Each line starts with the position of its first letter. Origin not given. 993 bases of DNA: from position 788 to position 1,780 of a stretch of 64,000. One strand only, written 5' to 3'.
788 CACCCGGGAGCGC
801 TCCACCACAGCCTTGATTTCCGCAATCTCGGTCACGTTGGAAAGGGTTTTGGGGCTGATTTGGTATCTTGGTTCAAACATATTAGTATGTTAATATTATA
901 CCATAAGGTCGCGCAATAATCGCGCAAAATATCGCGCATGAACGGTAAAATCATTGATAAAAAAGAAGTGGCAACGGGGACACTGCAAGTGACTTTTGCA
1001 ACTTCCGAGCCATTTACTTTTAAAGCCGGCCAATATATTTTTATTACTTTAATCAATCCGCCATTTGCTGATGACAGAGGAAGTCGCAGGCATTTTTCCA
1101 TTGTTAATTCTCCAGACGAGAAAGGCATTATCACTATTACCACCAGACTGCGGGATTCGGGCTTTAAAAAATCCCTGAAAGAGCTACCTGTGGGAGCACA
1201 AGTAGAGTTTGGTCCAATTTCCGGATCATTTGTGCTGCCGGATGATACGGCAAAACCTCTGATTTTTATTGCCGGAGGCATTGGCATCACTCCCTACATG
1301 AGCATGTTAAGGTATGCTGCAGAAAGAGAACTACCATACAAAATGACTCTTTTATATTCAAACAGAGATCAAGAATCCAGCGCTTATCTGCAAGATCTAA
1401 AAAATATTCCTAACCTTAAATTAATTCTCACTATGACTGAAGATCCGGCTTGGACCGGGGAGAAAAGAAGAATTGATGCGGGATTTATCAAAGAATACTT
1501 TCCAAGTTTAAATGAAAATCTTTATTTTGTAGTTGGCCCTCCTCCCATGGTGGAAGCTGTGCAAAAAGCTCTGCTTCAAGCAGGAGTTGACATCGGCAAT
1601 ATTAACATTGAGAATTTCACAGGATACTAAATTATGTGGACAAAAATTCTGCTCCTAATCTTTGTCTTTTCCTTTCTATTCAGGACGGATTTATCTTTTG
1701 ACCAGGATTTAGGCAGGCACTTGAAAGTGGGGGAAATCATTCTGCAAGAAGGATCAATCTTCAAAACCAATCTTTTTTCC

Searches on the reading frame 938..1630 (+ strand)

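Call 57: search_protein_families(library=pfam, proteins=[window:938-1630:+], max_evalue=0.001)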
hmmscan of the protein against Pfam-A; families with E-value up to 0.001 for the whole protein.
window:938-1630:+ (230 aa): 3 families
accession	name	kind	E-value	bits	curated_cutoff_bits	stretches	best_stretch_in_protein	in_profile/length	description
PF00175.26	NAD_binding_1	-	8.3e-16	59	22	1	110-210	1-109/109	Oxidoreductase NAD-binding domain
PF00970.30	FAD_binding_6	-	2.7e-05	24.8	21.1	1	4-96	3-95/99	Oxidoreductase FAD-binding domain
PF08030.17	NAD_binding_6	-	0.00083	19.9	22.2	0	108-152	4-53/156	Ferric reductase NAD binding domain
